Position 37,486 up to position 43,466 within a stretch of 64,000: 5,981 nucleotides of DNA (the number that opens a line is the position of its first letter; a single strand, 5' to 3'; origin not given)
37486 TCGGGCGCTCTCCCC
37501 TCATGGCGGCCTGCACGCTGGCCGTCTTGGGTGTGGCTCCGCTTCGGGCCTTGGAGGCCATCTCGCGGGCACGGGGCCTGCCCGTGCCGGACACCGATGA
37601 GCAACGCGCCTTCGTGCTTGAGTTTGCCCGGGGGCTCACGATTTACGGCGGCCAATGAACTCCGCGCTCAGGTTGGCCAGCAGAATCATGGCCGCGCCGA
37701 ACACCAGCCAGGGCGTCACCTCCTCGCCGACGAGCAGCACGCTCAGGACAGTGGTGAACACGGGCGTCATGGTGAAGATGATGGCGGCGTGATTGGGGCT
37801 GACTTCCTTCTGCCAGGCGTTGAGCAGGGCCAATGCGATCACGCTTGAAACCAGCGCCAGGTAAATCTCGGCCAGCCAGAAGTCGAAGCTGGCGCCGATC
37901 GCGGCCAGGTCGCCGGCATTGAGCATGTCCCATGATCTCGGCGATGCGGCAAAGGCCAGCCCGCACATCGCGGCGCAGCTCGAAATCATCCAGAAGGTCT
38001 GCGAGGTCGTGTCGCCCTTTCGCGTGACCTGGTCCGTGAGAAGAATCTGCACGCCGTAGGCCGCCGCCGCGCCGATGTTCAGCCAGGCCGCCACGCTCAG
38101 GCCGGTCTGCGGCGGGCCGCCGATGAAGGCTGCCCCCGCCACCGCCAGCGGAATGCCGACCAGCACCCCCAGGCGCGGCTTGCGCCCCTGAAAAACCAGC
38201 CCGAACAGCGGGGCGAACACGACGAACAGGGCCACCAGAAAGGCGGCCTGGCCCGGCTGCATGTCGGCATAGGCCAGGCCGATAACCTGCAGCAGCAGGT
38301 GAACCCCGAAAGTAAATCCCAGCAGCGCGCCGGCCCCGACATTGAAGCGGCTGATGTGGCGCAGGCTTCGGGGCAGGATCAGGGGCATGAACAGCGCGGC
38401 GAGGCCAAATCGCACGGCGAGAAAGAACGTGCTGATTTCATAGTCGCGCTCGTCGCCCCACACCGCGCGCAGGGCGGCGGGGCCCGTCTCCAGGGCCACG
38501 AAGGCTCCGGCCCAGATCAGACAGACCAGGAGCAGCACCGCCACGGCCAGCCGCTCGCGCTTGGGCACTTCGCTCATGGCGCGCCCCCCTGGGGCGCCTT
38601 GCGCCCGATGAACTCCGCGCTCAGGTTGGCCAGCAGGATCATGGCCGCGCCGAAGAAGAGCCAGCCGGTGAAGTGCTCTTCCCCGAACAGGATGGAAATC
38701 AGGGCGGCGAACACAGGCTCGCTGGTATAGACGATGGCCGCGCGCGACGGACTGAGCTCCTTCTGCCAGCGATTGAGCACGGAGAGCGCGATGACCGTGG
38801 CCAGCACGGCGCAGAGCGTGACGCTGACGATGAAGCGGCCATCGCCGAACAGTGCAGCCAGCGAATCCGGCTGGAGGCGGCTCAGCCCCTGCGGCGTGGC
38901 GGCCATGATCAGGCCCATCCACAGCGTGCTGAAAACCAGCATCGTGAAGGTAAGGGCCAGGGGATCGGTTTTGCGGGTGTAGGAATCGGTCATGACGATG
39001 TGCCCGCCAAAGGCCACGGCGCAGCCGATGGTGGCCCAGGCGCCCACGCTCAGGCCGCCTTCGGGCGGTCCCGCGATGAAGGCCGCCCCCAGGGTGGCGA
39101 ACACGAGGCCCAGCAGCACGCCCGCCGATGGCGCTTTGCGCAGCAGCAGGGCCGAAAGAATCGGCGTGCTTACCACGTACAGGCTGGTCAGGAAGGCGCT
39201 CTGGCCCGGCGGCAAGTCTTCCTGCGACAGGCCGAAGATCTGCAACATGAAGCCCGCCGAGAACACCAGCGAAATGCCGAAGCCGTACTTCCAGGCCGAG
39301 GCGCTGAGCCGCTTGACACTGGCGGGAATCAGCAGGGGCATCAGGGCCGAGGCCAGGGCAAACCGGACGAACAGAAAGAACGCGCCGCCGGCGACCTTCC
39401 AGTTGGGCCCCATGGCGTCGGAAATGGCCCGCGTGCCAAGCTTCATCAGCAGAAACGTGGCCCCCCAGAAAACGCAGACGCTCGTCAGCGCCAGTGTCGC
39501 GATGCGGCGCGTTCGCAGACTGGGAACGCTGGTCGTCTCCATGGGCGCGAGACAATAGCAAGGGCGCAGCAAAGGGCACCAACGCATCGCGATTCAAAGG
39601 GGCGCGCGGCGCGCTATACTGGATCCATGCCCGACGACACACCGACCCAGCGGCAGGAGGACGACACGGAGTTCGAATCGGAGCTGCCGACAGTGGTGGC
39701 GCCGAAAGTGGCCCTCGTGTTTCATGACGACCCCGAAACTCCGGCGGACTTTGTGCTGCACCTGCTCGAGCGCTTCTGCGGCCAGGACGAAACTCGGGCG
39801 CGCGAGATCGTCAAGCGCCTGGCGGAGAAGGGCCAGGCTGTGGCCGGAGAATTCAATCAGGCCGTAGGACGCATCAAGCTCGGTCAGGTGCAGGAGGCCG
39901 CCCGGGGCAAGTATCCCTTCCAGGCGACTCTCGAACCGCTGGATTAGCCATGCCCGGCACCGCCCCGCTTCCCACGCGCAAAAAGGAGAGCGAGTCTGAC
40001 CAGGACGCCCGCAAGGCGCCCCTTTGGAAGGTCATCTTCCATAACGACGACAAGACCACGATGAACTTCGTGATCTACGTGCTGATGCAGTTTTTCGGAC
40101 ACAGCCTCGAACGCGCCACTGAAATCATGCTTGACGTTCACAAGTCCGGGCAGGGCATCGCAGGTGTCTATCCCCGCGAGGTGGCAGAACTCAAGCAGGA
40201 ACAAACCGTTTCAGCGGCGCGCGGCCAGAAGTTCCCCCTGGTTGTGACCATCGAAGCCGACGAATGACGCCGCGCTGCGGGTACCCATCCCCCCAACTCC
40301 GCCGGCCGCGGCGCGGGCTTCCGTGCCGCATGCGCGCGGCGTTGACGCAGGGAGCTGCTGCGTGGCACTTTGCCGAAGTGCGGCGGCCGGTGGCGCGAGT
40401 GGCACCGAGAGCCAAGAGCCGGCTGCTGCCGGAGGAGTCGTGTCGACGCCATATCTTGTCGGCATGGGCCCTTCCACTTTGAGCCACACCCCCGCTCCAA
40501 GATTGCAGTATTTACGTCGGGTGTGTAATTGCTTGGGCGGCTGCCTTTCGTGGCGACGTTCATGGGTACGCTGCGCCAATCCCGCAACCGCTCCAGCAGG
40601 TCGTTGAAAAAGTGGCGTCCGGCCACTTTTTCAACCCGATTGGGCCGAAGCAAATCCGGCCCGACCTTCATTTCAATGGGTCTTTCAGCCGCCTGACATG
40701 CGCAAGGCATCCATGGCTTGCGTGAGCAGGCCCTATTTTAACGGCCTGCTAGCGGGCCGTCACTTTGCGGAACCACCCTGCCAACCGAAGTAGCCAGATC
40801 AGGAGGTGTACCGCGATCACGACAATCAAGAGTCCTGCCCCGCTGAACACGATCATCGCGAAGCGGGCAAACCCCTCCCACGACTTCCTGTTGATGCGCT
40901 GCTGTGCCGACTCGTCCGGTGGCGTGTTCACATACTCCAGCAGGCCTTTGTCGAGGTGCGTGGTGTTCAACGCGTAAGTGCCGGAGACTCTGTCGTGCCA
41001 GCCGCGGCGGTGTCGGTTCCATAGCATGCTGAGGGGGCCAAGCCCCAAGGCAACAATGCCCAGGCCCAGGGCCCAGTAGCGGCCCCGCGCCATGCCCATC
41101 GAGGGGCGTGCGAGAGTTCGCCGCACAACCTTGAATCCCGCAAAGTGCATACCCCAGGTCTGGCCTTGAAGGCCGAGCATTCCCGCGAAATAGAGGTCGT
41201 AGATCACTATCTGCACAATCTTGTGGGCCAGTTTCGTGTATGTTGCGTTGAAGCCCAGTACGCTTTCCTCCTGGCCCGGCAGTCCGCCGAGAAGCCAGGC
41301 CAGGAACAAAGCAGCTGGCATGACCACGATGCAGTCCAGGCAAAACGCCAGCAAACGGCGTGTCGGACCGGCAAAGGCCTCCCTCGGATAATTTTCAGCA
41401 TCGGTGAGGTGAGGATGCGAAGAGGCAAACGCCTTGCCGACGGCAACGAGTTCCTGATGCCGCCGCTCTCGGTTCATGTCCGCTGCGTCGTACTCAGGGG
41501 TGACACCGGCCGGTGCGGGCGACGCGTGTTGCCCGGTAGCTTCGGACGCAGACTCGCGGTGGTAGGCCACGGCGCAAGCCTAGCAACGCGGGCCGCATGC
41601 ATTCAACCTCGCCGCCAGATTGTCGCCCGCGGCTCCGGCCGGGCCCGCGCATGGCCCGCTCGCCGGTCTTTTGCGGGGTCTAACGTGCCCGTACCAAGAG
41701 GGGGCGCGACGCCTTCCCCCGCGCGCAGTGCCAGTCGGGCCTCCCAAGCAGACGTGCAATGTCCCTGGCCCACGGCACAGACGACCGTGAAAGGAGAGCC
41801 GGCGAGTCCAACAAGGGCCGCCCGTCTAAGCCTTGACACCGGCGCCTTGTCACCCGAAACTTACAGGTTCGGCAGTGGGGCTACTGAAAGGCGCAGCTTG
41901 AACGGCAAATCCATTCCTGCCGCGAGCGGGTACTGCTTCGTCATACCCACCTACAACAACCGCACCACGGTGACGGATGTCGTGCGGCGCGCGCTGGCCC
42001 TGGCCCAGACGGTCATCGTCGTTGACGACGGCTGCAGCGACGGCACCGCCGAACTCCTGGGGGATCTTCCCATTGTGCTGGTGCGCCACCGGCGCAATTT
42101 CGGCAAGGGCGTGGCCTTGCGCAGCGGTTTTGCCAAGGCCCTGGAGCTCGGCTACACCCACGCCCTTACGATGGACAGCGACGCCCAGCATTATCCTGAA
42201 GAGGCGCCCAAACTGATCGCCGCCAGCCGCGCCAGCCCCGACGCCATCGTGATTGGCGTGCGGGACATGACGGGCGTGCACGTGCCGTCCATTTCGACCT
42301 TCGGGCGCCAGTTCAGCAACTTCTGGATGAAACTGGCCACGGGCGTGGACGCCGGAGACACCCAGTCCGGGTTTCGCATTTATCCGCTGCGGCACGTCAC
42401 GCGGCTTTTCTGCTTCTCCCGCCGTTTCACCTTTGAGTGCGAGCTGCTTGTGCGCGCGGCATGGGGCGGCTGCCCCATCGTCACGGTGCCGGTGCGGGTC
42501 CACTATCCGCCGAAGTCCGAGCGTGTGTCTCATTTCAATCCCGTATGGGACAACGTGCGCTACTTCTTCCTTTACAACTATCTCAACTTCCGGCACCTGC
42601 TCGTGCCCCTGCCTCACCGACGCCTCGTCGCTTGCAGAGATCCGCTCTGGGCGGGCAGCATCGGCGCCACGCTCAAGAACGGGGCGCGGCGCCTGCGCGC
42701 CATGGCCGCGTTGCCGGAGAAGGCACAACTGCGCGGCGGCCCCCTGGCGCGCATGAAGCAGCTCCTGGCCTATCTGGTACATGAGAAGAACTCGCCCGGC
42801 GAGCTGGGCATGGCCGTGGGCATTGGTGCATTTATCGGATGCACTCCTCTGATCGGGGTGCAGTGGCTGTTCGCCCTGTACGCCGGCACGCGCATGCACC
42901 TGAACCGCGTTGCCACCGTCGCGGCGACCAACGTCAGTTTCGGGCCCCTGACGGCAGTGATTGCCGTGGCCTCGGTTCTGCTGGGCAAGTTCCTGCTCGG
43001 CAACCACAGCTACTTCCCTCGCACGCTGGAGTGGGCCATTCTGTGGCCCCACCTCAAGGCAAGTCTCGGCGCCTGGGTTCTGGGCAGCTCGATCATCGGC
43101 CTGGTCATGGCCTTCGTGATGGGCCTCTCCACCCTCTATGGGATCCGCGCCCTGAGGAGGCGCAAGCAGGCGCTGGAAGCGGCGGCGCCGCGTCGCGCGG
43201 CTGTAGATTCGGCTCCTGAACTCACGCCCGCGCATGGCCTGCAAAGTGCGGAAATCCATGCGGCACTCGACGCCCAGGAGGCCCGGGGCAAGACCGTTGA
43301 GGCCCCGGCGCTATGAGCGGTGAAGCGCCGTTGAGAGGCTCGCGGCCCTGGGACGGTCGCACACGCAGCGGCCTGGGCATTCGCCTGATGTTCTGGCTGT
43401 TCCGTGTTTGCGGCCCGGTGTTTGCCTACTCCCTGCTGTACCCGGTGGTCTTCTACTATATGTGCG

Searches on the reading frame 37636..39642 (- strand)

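Call 50: search_protein_families(library=pfam, proteins=[window:37636-39642:-], max_evalue=0.0001)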
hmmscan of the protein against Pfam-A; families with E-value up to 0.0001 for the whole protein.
window:37636-39642:- (668 aa): 1 family
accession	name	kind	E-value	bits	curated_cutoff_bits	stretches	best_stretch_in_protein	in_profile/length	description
PF00892.27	EamA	-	9.8e-19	68.4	28.2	2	520-656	5-129/135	EamA-like transporter family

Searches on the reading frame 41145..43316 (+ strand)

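Call 50: search_protein_families(library=pfam, proteins=[window:41145-43316:+], max_evalue=0.0001)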
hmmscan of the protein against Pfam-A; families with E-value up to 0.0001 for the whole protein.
window:41145-43316:+ (723 aa): 2 families
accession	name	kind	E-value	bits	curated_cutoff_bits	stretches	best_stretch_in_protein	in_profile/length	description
PF00535.33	Glycos_transf_2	-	1.4e-18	67.8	23.3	1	265-382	2-124/168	Glycosyl transferase family 2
PF09835.14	DUF2062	-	1e-14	55.2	27.4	1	537-674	4-145/147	Uncharacterized protein conserved in bacteria (DUF2062)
